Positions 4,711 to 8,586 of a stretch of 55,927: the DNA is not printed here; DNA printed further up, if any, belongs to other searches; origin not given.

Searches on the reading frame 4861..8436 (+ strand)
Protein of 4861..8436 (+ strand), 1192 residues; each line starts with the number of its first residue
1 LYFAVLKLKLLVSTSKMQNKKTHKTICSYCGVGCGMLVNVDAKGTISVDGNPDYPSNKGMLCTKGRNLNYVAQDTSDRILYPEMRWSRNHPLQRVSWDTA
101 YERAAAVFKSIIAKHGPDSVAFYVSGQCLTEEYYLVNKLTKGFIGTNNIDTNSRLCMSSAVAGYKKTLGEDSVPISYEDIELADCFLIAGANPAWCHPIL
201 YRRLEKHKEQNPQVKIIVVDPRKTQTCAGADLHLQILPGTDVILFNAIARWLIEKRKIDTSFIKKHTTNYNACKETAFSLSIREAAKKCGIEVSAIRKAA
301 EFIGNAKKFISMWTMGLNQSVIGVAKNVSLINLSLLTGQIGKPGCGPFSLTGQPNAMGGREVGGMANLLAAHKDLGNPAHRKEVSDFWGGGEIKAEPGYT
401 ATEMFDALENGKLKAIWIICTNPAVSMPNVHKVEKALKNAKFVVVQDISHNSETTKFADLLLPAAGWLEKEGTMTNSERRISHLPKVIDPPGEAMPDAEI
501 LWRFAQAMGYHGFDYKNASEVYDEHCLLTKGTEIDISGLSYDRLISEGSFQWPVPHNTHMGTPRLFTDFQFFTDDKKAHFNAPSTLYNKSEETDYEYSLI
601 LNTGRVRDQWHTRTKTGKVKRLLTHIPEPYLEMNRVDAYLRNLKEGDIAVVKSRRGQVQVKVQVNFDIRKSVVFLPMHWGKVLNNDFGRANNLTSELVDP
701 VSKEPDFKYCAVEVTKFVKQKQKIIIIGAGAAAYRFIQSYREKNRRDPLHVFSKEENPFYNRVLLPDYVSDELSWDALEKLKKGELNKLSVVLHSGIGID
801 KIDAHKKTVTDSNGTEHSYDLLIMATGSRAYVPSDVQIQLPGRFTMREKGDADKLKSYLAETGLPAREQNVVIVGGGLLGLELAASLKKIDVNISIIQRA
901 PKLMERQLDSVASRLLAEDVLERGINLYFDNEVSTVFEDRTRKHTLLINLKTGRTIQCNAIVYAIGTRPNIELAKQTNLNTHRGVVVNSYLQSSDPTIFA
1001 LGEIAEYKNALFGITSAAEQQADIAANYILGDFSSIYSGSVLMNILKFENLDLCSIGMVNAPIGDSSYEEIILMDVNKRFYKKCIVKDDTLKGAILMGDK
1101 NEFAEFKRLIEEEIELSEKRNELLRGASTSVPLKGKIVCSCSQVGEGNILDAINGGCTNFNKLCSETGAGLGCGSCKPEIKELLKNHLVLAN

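Call 3: search_protein_families(library=pfam, proteins=[window:4861-8436:+], max_evalue=1)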
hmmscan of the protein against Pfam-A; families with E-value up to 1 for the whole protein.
window:4861-8436:+ (1192 aa): 19 families
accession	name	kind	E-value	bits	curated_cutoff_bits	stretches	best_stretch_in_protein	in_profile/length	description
PF00384.28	Molybdopterin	-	6.2e-76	256.1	24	1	78-505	1-351/353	Molybdopterin oxidoreductase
PF07992.20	Pyr_redox_2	-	2.1e-47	162.4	26.1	1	723-1020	2-289/291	Pyridine nucleotide-disulphide oxidoreductase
PF01568.27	Molydop_binding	-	6.9e-30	103.8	26.8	1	599-711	1-110/110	Molydopterin dinucleotide binding domain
PF18267.7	Rubredoxin_C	-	2.9e-20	72.5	25.9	1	1043-1114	2-70/70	Rubredoxin NAD+ reductase C-terminal domain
PF04879.21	Molybdop_Fe4S4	-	2.8e-16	59.7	22.7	1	21-68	2-49/55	Molybdopterin oxidoreductase Fe4S4 domain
PF00070.33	Pyr_redox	-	1.1e-13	51.9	22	1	870-938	1-68/82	Pyridine nucleotide-disulphide oxidoreductase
PF04324.20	Fer2_BFD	-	6.1e-12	46.1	26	1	1137-1185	1-49/50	BFD-like [2Fe-2S] binding domain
PF13738.12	Pyr_redox_3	-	1.6e-07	31.3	30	1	857-983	153-285/305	Pyridine nucleotide-disulphide oxidoreductase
PF05834.18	Lycopene_cycl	-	9.9e-06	25.3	23.4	2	900-997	73-170/380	Lycopene cyclase protein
PF13434.12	Lys_Orn_oxgnase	-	1.5e-05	24.8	21.3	1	810-903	139-225/339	L-lysine 6-monooxygenase/L-ornithine 5-monooxygenase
PF13241.12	NAD_binding_7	-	0.00029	21.8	22.1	1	867-920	6-59/104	Putative NAD(P)-binding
PF03486.20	HI0933_like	-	0.005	16.8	50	0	914-967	113-164/244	HI0933-like protein Rossmann domain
PF01266.30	DAO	-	0.019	14.9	27.9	0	914-973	153-209/353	FAD dependent oxidoreductase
PF01494.25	FAD_binding_3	-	0.021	14.5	22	1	870-902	3-35/349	FAD binding domain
PF13450.12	NAD_binding_8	-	0.027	15.2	21.9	1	873-903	1-31/68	NAD(P)-binding Rossmann-like domain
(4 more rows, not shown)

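Call 4: search_protein_families(library=ncbifam, proteins=[window:4861-8436:+], max_evalue=0.1)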
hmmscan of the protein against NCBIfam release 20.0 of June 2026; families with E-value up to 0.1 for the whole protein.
window:4861-8436:+ (1192 aa): 105 families (the best 25 are shown)
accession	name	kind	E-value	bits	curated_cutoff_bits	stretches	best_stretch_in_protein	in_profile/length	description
TIGR01591.1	Fdh-alpha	equivalog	8.4e-177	589.2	666.25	1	25-714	1-672/672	formate dehydrogenase subunit alpha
NF047855.1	AssmNtatRedNasC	equivalog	5.5e-159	530.7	1100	1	15-715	13-707/708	assimilatory nitrate reductase catalytic subunit NasC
NF041323.1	Nitr_red_NasA_Halo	equivalog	2.9e-147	492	1000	1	30-714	3-672/673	assimilatory nitrate reductase NasA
NF010055.0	PRK13532.1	equivalog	4.8e-128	428.7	904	3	12-281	32-305/830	nitrate reductase catalytic subunit NapA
TIGR01706.1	NAPA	equivalog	3e-121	406.2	930.55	3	12-280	32-304/830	periplasmic nitrate reductase subunit alpha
TIGR02374.1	nitri_red_nirB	equivalog_domain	6.9e-93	312.5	578.35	1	724-1188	1-469/794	nitrite reductase large subunit NirB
TIGR01701.1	Fdhalpha-like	subfamily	2.8e-69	234.1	582.15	1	75-715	96-742/744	FdhF/YdeP family oxidoreductase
NF011565.0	PRK14989.1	subfamily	4.8e-69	233.3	883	1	720-1188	2-474/847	nitrite reductase large subunit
TIGR01553.1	formate-DH-alph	equivalog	7.6e-66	222.6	814.2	4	14-270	36-307/1009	formate dehydrogenase-N subunit alpha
TIGR02693.1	arsenite_ox_L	equivalog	1.9e-56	191.6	359.05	1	55-687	88-783/806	arsenate reductase (azurin) large subunit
NF042949.2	3PPDioc_HcaD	equivalog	6.5e-51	173.3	450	1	722-1115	2-383/386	3-phenylpropionate/cinnamic acid dioxygenase ferredoxin--NAD(+) reductase subunit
NF003437.0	PRK04965.1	equivalog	3.5e-48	164.5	392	1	722-1035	3-305/378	NADH:flavorubredoxin reductase NorW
NF041513.1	formate_DH_Act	exception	5.9e-48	163.4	1400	3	20-269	40-297/1067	formate dehydrogenase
TIGR03385.1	CoA_CoA_reduc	equivalog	7.5e-44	150.2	578.8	1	723-1063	1-346/439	CoA-disulfide reductase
NF012032.0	PRK15488.1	equivalog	3.7e-42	144.3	694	1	18-515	39-535/759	thiosulfate reductase PhsA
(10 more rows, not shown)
